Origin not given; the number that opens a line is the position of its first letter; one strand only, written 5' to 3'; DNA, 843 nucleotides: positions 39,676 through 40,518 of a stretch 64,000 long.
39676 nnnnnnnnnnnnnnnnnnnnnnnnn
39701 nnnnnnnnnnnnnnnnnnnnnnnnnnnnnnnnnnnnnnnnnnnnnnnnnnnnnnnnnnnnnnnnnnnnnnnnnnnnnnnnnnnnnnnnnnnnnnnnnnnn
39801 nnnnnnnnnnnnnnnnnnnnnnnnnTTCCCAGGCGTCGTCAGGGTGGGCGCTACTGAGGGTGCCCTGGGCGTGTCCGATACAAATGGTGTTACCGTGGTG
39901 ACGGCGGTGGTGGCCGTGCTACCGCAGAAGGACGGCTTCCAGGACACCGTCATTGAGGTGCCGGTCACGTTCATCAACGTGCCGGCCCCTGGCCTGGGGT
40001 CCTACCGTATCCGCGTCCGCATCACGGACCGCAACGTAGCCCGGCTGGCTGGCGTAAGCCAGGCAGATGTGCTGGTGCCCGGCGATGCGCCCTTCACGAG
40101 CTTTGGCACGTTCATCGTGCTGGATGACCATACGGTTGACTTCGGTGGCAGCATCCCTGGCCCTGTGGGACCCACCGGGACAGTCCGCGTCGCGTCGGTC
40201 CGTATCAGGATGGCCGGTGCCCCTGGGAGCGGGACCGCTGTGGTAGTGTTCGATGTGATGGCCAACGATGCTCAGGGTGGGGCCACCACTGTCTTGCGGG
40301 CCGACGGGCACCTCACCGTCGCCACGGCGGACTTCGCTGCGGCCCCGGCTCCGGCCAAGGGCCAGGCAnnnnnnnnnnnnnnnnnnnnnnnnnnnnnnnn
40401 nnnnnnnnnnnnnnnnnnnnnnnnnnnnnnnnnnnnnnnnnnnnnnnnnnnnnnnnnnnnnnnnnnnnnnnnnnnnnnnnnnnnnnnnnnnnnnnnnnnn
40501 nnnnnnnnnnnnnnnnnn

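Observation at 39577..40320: Paired EF-hand-like calcium loops in all three giant proteins plus a cohesin-like module in protein 1: possible dockerin/cohesin-style assembly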

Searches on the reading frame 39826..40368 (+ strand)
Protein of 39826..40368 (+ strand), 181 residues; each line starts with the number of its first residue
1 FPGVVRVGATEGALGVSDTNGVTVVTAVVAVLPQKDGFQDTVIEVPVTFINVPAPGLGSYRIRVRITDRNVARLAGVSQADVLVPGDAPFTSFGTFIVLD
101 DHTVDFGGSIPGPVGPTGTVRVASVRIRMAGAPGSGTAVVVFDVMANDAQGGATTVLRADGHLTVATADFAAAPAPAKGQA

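Call 7: search_protein_families(library=pfam, max_evalue=10, proteins=[window:39826-40368:+])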
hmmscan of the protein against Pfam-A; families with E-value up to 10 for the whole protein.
seq(181 aa): 1 family
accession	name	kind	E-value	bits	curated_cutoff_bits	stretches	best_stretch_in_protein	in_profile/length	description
PF00963.24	Cohesin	-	0.0024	18.5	24.1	1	31-161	4-135/139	Cohesin domain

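Call 8: search_solved_structures(query=window:39898-40335:+, max_evalue=10, show_alignments=3)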
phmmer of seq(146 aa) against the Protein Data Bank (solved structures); distinct sequences matched with E-value up to 10: 6.
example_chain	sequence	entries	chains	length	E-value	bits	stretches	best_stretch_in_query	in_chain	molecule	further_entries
2ccl_A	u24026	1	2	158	0.00081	22.8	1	5-96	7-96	CELLULOSOMAL SCAFFOLDING PROTEIN A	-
1anu_A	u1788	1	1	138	0.00086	22.7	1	9-94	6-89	COHESIN-2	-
1ohz_A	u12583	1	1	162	0.00099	22.5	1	5-97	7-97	CELLULOSOMAL SCAFFOLDING PROTEIN A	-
4uyp_A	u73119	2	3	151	0.12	15.7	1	13-69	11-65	Cellulosomal scaffoldin anchoring protein C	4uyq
1f00_I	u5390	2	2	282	0.21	14.9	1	50-142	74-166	INTIMIN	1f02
8f70_A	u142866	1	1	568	0.29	14.5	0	21-55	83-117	T18.1 Major pilin backbone protein T-antigen,Major pilin backbone protein T-antigen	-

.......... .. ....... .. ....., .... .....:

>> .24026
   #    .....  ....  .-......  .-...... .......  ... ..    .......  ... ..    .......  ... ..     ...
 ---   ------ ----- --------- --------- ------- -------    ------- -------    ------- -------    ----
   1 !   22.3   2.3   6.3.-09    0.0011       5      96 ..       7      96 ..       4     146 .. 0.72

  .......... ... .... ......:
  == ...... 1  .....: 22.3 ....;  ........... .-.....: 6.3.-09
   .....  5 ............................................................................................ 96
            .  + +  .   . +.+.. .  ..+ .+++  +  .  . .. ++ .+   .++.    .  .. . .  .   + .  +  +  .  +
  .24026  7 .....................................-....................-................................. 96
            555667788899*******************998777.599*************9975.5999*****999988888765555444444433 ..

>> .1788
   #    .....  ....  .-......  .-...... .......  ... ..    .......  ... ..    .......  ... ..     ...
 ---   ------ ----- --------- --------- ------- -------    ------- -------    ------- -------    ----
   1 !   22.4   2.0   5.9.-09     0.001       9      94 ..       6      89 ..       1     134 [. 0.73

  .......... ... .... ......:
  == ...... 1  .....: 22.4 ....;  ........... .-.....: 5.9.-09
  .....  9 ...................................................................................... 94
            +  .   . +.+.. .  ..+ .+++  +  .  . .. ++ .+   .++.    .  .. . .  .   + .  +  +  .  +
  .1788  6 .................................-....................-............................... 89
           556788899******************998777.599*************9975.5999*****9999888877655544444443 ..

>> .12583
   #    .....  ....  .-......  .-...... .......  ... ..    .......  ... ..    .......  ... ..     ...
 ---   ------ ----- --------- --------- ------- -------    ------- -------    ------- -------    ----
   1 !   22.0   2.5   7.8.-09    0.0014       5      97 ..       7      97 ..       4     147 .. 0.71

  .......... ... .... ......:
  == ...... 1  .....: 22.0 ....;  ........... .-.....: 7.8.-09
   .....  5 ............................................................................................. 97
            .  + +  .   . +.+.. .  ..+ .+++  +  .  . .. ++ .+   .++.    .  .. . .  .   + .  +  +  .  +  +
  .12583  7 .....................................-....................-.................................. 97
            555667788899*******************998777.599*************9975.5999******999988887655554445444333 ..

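Call 9: find_homologous_proteins(query=window:39898-40335:+, max_evalue=0.01)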
Query seq(146 aa): 153 candidates shared short words with the query, none scored E <= 0.01.

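Call 16: search_protein_representatives(protein=window:39898-40335:+)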
Query: 146 residues. Proteins with E-value up to 0.001 (for the whole library): 8; up to 1e-10: 1; up to 1e-30: 1. The best 8 are listed.
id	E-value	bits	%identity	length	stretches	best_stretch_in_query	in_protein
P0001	8.7e-83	291.6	99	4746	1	1-146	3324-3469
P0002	4.6e-10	56.0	30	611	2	19-142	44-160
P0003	7.1e-08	48.9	33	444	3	22-73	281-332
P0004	8.0e-07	45.5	26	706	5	10-69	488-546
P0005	1.2e-04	38.4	28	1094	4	25-79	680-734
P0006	1.6e-04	38.1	33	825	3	13-59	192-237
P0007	1.9e-04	37.8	29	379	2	11-122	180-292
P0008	5.2e-04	36.4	32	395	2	20-137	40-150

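Call 17: search_protein_families(library=pfam, max_evalue=0.01, proteins=[P0002, P0003, P0004, P0005, P0006, P0007, P0008])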
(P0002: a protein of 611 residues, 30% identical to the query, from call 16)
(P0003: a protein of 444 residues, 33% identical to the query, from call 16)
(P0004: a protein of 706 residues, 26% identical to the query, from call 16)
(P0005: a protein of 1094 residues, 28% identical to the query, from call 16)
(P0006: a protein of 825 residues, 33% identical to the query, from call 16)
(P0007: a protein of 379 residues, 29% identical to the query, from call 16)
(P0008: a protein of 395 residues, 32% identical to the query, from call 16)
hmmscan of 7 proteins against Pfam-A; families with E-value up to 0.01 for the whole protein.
P0002 (611 aa): 8 families
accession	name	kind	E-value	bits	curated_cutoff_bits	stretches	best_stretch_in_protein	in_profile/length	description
PF18911.6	PKD_4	-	2.6e-29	101.5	27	3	303-388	3-79/85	PKD domain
PF00801.26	PKD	-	6e-19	68.3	23.5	3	312-389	8-78/80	PKD domain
PF22352.2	K319L-like_PKD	-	3.7e-12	46.5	27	2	413-483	12-79/84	K319L-like, PKD domain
PF00963.24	Cohesin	-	1e-08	35.9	24.1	2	33-159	5-139/139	Cohesin domain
PF16764.11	Sharpin_PH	-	7.3e-05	23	27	0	238-269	34-65/121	Sharpin PH domain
PF07495.19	Y_Y_Y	-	0.0003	21.1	26.6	0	463-490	37-63/65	Y_Y_Y domain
PF05345.18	He_PIG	-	0.00037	21.3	24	1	398-489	3-95/96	Putative Ig domain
PF00028.23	Cadherin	-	0.0032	18.3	28.8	0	459-488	60-89/93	Cadherin domain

P0003 (444 aa): 1 family
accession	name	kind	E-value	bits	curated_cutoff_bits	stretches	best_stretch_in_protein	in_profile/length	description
PF04071.17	zf-like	-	0.0022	18.3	27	0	272-288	11-27/82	Cysteine-rich small domain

P0004 (706 aa): 3 families
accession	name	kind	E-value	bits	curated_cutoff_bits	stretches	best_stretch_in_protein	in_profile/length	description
PF00963.24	Cohesin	-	1.3e-134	443.8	24.1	5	482-618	1-139/139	Cohesin domain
PF24544.1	Ig_TPPC8_3rd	-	9.4e-07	29.7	27.8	0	41-79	79-117/138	TPPC8 third Ig-like domain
PF16355.11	DUF4982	-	0.0046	17.3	23.9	0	99-124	5-30/61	Domain of unknown function (DUF4982)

P0005 (1094 aa): 9 families
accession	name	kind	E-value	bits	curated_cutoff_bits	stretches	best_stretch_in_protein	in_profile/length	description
PF25275.1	Golvesin_C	-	7.1e-67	223.9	31.6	4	793-925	1-129/132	Golvesin C-terminal domain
PF10182.14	Flo11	-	2.2e-10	41.3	25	0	145-196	16-65/151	Flo11 domain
PF05506.17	PLipase_C_C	-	1.1e-07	33.1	24.4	0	690-722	39-74/80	Bacterial phospholipase C, C-terminal domain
PF21160.3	PrkC-like_PASTA-like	-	0.00039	21.2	27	0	183-218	4-39/74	Serine/threonine protein kinase-like, C-terminal PASTA-like domain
PF23623.1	GBD_IRG7_N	-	0.00042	20.9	27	0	21-58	42-79/95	IRG7 N-terminal galactose binding domain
PF09412.15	XendoU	-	0.0012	18.5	32.3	0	354-405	116-169/262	Endoribonuclease XendoU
PF08447.18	PAS_3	-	0.0027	18.4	25.6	0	207-240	48-81/89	PAS fold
PF10528.15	GLEYA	-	0.003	18.3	26.2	0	689-705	15-31/91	GLEYA domain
PF18229.6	GcnA_N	-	0.0073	16.8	27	0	172-197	24-49/79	N-acetyl-beta-D-glucosaminidase N-terminal domain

P0006 (825 aa): 1 family
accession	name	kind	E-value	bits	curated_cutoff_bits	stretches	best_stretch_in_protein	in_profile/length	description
PF00963.24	Cohesin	-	3.7e-96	319.2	24.1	4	41-179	2-139/139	Cohesin domain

P0007 (379 aa): 3 families
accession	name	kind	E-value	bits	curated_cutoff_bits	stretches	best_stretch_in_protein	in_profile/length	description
PF18911.6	PKD_4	-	1.6e-10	41.3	27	1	315-377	4-61/85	PKD domain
PF00963.24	Cohesin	-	4.8e-08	33.7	24.1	1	40-169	2-139/139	Cohesin domain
PF00801.26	PKD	-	0.0094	16.4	23.5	1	324-377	10-58/80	PKD domain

P0008 (395 aa): 1 family
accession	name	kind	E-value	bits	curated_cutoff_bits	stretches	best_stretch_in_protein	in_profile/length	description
PF00963.24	Cohesin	-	2.2e-16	60.8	24.1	2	162-258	4-106/139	Cohesin domain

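Call 23: search_solved_structures(query=A1, max_evalue=0.001)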
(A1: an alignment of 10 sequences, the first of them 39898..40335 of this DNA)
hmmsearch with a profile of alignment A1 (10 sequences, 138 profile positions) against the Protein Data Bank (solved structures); distinct sequences matched with E-value up to 0.001: 22.
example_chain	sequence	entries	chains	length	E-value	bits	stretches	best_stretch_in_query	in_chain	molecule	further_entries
4uyp_A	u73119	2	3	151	6.5e-33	117.1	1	2-135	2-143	Cellulosomal scaffoldin anchoring protein C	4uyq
4ums_A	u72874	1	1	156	9e-24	87.5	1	2-136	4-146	CELLULOSOMAL ANCHORING SCAFFOLDIN B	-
1aoh_A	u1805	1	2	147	1.8e-21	80.1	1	2-133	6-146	Cellulosomal-scaffolding protein A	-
2ccl_A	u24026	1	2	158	1e-20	77.6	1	3-136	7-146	CELLULOSOMAL SCAFFOLDING PROTEIN A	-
1ohz_A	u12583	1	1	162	1.1e-20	77.5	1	3-136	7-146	CELLULOSOMAL SCAFFOLDING PROTEIN A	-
4dh2_A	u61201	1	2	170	2.3e-20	76.5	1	3-135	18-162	Cellulosome anchoring protein cohesin region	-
1anu_A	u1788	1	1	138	4.9e-20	75.4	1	3-133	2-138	COHESIN-2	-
3kcp_A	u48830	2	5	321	5.2e-20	75.3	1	4-136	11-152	Cellulosomal-scaffolding protein A | Cellulosome anchoring protein cohesin region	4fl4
3ul4_A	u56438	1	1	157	1.9e-17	67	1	2-135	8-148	Cellulosome-anchoring protein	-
5nrm_A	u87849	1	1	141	3.9e-15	59.5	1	4-132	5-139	Endoglucanase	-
5nrk_A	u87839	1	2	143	4.1e-15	59.4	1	4-132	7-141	Endoglucanase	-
1g1k_A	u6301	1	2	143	7.5e-15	58.6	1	2-133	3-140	SCAFFOLDING PROTEIN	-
2vn5_A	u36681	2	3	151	9.6e-15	58.2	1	2-133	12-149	SCAFFOLDING PROTEIN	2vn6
6kgc_A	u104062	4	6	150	1.7e-14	57.5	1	2-135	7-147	Probably cellulosomal scaffolding protein, secreted cellulose-binding and cohesin domain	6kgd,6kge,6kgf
6kg8_A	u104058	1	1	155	1.8e-14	57.3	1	2-135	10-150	Probably cellulosomal scaffolding protein, secreted cellulose-binding and cohesin domain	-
2xdh_A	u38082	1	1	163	2.1e-05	28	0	5-99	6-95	COHESIN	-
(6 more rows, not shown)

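Call 26: predict_structure(alignment_id=A1)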
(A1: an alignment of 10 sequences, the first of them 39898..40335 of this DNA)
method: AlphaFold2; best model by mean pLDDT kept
length: 146 residues; sequences in the alignment: 10
mean_pLDDT: 81.6   pTM: 0.75
mean pLDDT of the five models: 81.6, 74.6, 73.4, 70.8, 70.1
residues with pLDDT >= 90: 43; 70-90: 81; 50-70: 19; < 50: 3
segments of 3 or more residues with pLDDT < 50: 49-51
pLDDT, mean of each block of 10 residues (from residue 1): 73 78 92 92 63 67 87 81 90 92 82 79 91 81 70
secondary structure, 60 per line:
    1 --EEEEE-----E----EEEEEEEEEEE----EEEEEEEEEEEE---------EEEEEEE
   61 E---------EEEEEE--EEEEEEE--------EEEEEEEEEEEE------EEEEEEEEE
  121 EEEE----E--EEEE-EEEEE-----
elements in order: E3-7 E18-28 E33-44 E54-61 E71-76 E79-85 E94-105 E112-124 E132-135 E137-141

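Call 29: fold_search(model_id=the predicted structure, library=pdb)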
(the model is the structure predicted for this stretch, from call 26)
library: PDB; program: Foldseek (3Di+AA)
matches with E <= 10: 1975; with E <= 0.001: 51
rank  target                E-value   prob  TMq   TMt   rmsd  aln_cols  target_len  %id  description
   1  2xdh                  8.0e-09  1.00  0.77  0.81   2.8       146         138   14  Non-cellulosomal cohesin from the hyperthermophilic archaeon Archaeoglobus fulgidus (released 2010-05-26)
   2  6kgc_A                1.7e-08  1.00  0.79  0.80   3.0       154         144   14  Crystal structure of CaDoc0917(R49D)-CaCohA2 complex at pH 5.4 (released 2020-07-08)
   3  6kgd_A                2.6e-08  1.00  0.78  0.78   3.0       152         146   14  Crystal structure of CaDoc0917(R49D)-CaCohA2 complex at pH 8.0 (released 2020-07-08)
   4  4dh2_C                6.3e-08  1.00  0.72  0.68   3.7       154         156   14  Crystal structure of Coh-OlpC(Cthe_0452)-Doc435(Cthe_0435) complex: A novel type I Cohesin-Dockerin complex from Clost (released 2012-11-28)
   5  4uyp_C                7.0e-08  1.00  0.81  0.81   2.7       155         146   14  High resolution structure of the third cohesin ScaC in complex with the ScaB dockerin with a mutation in the N-termina (released 2015-04-15)
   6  5nrm_A                8.2e-08  1.00  0.71  0.73   4.6       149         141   14  Crystal structure of the sixth cohesin from Acetivibrio cellulolyticus' scaffoldin B in complex with Cel5 dockerin S51 (released 2018-01-31)
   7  4uyq_A                9.1e-08  1.00  0.78  0.80   2.8       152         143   14  High resolution structure of the third cohesin ScaC in complex with the ScaB dockerin with a mutation in the C-termina (released 2015-04-15)
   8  4dh2_A                9.6e-08  1.00  0.72  0.67   3.7       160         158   13  Crystal structure of Coh-OlpC(Cthe_0452)-Doc435(Cthe_0435) complex: A novel type I Cohesin-Dockerin complex from Clost (released 2012-11-28)
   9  6kgf_C                1.2e-07  1.00  0.75  0.75   3.1       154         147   14  Crystal structure of CaDoc0917(R16D)-CaCohA2 complex at pH 8.2 (released 2020-07-08)
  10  5nrk_A                1.3e-07  1.00  0.78  0.80   2.6       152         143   14  Crystal structure of the sixth cohesin from Acetivibrio cellulolyticus' scaffoldin B in complex with Cel5 dockerin S15 (released 2018-01-31)
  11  1ohz_A                1.5e-07  1.00  0.76  0.79   2.6       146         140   22  Cohesin-Dockerin complex from the cellulosome of Clostridium thermocellum (released 2003-11-20)
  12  6kgf_A                1.5e-07  1.00  0.76  0.78   3.0       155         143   14  Crystal structure of CaDoc0917(R16D)-CaCohA2 complex at pH 8.2 (released 2020-07-08)
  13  5lxv_A                1.8e-07  1.00  0.74  0.64   3.8       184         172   13  Crystal structure of Ruminococcus flavefaciens scaffoldin C cohesin in complex with a dockerin from an uncharacterized (released 2016-10-19)
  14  1aoh_A                1.9e-07  1.00  0.77  0.79   2.9       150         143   17  SINGLE COHESIN DOMAIN FROM THE SCAFFOLDING PROTEIN CIPA OF THE CLOSTRIDIUM THERMOCELLUM CELLULOSOME (released 1998-07-08)
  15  4ums                  2.0e-07  1.00  0.75  0.71   3.4       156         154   13  The crystal structure of the seventh ScaB type I cohesin from Pseudobacteroides cellulosolvens (released 2015-05-06)
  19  2ccl_A                3.0e-07  1.00  0.76  0.74   3.7       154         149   23  THE S45A, T46A MUTANT OF THE TYPE I COHESIN-DOCKERIN COMPLEX FROM THE CELLULOSOME OF CLOSTRIDIUM THERMOCELLUM (released 2007-02-13)
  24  1anu                  7.3e-07  1.00  0.73  0.77   3.1       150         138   21  COHESIN-2 DOMAIN OF THE CELLULOSOME FROM CLOSTRIDIUM THERMOCELLUM (released 1997-07-23)
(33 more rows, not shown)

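Call 33: find_encoding_contigs(protein=P0001, flank=10000, max_places=3)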
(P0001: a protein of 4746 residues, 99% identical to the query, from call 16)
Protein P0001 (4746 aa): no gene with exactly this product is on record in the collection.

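Call 54: search_protein_families(library=ncbifam, max_evalue=0.1, proteins=[window:39898-40335:+])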
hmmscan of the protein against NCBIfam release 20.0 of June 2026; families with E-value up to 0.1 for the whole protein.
window:39898-40335:+ (146 aa): 0 families

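Call 60: search_solved_structures(query=A3, max_evalue=0.01)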
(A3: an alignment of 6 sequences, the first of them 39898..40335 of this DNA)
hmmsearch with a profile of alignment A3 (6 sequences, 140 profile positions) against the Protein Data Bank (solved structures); distinct sequences matched with E-value up to 0.01: 14.
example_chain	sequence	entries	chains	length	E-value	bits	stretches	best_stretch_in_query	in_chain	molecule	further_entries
9hd7_U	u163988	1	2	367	1e-07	35.2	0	45-81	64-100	Chloroplast PsbY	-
4dh2_A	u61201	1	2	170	5.1e-07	33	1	5-85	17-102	Cellulosome anchoring protein cohesin region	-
4ums_A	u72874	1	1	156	9.3e-07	32.1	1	6-138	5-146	CELLULOSOMAL ANCHORING SCAFFOLDIN B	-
1anu_A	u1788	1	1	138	3e-06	30.5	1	6-58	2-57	COHESIN-2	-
1aoh_A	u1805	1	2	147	3.6e-06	30.2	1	4-57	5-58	Cellulosomal-scaffolding protein A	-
2ccl_A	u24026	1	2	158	3.6e-06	30.2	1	5-68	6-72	CELLULOSOMAL SCAFFOLDING PROTEIN A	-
1ohz_A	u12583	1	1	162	4.3e-06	30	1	5-67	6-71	CELLULOSOMAL SCAFFOLDING PROTEIN A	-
4uyp_A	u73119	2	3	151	1.4e-05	28.3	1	6-56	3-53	Cellulosomal scaffoldin anchoring protein C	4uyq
3ul4_A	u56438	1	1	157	6.2e-05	26.2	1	3-76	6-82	Cellulosome-anchoring protein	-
3kcp_A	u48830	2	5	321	0.00019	24.7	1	15-57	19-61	Cellulosomal-scaffolding protein A | Cellulosome anchoring protein cohesin region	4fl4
6kgc_A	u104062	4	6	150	0.00041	23.5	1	4-138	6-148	Probably cellulosomal scaffolding protein, secreted cellulose-binding and cohesin domain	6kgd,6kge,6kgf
6kg8_A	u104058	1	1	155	0.00044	23.5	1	4-138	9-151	Probably cellulosomal scaffolding protein, secreted cellulose-binding and cohesin domain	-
5lxv_A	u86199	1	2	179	0.002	21.3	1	4-58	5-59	Scaffoldin C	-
2xdh_A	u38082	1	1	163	0.0065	19.7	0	7-104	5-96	COHESIN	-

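Call 75: find_encoding_contigs(protein=P0008, flank=10000, max_places=3)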
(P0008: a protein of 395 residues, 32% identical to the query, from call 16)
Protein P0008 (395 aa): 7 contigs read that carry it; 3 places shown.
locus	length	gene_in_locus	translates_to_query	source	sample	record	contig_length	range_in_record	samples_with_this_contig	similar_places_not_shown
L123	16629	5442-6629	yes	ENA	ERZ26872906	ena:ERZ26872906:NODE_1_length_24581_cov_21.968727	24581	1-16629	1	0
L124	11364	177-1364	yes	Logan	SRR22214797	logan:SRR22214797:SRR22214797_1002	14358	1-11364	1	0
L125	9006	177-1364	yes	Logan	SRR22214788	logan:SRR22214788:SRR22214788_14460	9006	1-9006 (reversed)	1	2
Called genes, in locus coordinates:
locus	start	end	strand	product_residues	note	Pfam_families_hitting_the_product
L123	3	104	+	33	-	?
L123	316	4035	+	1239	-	PF11965:DUF3479 (weak), PF02514:CobN-Mg_chel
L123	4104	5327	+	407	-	PF01497:Peripla_BP_2, PF00404:Dockerin_1 (weak)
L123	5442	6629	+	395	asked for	PF00963:Cohesin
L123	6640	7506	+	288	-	-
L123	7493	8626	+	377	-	PF01032:FecCD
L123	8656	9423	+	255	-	PF13476:AAA_23 (weak), PF00005:ABC_tran, PF02463:SMC_N (faint), PF13304:AAA_21 (faint)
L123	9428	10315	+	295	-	PF00142:Fer4_NifH, PF01656:CbiA, PF02374:ArsA_ATPase, PF10609:ParA, PF13614:AAA_31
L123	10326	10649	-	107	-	PF01863:YgjP-like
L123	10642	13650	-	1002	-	PF04313:HSDR_N, PF04851:ResIII, PF18766:SWI2_SNF2, PF22679:T1R_D3-like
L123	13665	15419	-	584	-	PF01420:Methylase_S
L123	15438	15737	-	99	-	-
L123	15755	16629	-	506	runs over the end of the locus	PF12161:HsdM_N, PF02384:N6_Mtase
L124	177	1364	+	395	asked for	PF00963:Cohesin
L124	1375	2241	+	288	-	-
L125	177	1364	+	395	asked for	PF00963:Cohesin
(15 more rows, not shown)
